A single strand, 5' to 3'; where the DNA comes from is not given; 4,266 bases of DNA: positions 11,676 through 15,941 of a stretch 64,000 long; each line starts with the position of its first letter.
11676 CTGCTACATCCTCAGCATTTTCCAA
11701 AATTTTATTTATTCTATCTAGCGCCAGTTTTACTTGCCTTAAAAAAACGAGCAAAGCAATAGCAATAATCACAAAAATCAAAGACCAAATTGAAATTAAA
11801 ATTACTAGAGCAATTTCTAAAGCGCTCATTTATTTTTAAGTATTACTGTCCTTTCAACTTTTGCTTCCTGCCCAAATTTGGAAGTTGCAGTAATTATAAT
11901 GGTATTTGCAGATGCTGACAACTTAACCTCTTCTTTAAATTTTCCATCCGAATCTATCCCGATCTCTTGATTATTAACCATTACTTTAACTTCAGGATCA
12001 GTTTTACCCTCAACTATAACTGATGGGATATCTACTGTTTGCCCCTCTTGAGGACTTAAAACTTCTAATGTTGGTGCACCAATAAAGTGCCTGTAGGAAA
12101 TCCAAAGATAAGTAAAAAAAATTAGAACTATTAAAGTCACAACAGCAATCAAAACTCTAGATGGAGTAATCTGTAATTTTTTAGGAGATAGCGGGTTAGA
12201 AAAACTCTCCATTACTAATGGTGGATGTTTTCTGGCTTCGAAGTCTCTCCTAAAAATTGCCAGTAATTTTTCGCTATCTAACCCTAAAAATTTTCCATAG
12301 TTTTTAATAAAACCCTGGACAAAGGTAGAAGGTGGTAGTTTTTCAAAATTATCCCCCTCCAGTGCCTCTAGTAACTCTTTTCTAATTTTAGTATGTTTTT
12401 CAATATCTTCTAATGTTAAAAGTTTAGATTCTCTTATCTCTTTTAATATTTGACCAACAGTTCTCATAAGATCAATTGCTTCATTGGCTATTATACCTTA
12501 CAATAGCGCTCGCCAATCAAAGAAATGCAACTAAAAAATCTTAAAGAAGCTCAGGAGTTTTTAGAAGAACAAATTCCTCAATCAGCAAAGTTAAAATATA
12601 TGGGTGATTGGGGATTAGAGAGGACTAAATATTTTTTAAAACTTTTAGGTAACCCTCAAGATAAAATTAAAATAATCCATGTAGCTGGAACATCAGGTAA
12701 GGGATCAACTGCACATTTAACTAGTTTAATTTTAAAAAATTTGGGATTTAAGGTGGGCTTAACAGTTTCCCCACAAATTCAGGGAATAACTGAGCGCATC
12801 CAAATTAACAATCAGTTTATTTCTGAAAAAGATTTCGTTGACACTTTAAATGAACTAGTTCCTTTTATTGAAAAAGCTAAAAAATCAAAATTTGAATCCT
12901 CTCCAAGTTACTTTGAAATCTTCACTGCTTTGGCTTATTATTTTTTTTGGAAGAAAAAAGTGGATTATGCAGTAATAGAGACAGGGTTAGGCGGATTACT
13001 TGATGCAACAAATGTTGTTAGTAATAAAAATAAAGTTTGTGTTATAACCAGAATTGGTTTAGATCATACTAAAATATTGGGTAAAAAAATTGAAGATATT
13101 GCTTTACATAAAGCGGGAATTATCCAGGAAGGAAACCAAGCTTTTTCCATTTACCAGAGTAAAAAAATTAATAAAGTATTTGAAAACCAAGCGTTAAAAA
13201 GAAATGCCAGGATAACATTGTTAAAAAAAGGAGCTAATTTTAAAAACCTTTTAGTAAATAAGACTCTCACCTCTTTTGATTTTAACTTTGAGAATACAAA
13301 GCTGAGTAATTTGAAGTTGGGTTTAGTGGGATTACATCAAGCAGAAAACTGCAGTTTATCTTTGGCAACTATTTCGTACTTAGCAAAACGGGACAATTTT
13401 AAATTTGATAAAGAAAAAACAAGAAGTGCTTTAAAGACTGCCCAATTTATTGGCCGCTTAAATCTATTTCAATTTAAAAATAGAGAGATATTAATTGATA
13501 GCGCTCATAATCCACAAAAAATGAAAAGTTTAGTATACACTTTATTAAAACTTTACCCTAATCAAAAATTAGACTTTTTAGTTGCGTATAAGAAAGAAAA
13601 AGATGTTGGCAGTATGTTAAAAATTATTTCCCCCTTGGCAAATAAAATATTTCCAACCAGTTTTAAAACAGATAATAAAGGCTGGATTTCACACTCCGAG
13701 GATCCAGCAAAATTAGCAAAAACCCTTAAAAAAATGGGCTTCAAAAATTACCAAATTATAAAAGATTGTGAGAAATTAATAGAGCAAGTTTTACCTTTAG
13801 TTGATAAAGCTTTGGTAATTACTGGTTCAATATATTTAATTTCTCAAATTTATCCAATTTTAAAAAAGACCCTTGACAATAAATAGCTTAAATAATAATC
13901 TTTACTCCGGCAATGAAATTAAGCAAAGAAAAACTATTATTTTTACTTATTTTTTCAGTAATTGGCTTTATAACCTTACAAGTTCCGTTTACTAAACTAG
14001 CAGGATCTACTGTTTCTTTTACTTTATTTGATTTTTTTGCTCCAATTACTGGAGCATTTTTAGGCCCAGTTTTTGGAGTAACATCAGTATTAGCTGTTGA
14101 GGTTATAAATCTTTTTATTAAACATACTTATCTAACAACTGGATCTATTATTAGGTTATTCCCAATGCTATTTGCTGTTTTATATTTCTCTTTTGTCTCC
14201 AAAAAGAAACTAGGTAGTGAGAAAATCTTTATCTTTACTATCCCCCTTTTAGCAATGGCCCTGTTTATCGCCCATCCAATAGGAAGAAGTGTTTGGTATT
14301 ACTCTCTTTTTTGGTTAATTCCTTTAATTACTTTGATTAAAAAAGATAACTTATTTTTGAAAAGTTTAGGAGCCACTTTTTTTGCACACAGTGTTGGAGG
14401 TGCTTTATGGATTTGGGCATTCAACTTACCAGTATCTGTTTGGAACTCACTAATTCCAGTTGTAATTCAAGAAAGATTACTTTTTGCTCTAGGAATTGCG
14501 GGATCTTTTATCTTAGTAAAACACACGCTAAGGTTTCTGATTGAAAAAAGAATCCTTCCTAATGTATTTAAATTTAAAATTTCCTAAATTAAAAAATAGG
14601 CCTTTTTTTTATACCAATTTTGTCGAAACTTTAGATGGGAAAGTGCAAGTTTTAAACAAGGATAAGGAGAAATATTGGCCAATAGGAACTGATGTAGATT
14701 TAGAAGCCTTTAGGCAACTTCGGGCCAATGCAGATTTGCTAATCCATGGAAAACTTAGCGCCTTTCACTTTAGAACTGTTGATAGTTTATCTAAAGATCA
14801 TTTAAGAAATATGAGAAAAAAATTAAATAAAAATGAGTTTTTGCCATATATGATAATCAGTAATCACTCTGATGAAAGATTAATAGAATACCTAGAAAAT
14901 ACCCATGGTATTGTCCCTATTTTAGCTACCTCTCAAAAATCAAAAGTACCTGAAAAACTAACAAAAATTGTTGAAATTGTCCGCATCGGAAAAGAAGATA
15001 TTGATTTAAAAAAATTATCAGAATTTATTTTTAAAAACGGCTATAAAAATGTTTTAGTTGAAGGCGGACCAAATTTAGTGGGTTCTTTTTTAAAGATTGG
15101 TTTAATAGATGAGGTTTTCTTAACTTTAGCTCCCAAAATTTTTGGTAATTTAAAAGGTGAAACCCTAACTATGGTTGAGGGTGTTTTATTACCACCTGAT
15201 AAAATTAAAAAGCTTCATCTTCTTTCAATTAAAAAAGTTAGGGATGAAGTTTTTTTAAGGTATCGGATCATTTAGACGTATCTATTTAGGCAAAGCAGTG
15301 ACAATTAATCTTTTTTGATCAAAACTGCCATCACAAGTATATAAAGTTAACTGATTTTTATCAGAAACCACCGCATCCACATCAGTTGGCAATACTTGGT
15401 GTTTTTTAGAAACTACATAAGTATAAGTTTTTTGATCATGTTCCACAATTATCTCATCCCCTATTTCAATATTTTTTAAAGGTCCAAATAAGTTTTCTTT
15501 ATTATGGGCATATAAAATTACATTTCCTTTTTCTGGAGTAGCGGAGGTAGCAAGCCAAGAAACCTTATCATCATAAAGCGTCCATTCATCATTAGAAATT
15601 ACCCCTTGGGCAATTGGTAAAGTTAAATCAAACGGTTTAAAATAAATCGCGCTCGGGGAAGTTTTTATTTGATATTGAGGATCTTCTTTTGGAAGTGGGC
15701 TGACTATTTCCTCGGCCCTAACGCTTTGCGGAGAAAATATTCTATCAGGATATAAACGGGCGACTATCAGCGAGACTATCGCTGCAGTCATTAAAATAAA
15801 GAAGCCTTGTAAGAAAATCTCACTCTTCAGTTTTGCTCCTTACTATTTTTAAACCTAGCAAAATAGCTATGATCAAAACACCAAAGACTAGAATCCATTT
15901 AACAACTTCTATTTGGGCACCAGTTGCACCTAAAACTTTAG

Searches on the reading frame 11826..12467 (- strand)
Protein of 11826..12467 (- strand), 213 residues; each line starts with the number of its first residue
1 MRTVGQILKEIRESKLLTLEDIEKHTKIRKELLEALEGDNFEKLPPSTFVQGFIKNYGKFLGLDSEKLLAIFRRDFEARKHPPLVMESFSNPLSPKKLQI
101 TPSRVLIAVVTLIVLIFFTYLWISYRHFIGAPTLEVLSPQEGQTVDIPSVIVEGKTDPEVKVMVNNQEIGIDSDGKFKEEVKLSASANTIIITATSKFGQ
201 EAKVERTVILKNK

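Call 34: search_protein_families(library=pfam, proteins=[window:11826-12467:-], max_evalue=0.00001)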
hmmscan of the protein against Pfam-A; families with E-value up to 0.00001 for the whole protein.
window:11826-12467:- (213 aa): 3 families
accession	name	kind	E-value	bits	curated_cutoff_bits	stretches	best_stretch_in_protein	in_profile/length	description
PF13413.12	HTH_25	-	4.1e-22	78.2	24.6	1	7-67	1-61/62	Helix-turn-helix domain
PF09136.16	Glucodextran_B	-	4.7e-13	49.3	27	1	132-211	1-82/83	Glucodextranase, domain B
PF12844.13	HTH_19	-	4.1e-09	36.7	30.2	1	5-69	1-59/64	Helix-turn-helix domain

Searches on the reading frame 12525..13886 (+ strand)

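Call 33: search_protein_families(library=pfam, proteins=[window:12525-13886:+], max_evalue=0.00001)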
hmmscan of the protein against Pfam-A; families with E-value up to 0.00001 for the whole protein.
window:12525-13886:+ (453 aa): 2 families
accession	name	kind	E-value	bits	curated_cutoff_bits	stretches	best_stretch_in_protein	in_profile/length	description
PF08245.18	Mur_ligase_M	-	1.7e-11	44.9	24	1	53-282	1-199/200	Mur ligase middle domain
PF02875.26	Mur_ligase_C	-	6.1e-10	40.4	28.4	1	310-432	1-123/127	Mur ligase, glutamate ligase domain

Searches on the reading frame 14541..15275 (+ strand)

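Call 34: search_protein_families(library=pfam, proteins=[window:14541-15275:+], max_evalue=0.00001)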
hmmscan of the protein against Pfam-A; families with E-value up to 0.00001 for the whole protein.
window:14541-15275:+ (244 aa): 1 family
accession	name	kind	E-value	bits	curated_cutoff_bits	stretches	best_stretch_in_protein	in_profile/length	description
PF01872.23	RibD_C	-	9.7e-22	78.2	24.1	1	25-235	5-193/197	RibD C-terminal domain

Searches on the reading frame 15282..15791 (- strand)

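Call 34: search_protein_families(library=pfam, proteins=[window:15282-15791:-], max_evalue=0.00001)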
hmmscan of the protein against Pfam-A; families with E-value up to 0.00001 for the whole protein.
window:15282-15791:- (169 aa): 1 family
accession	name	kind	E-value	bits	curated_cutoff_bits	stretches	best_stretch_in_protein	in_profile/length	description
PF04203.18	Sortase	-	5.7e-22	78.2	26.6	1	54-167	6-123/125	Sortase domain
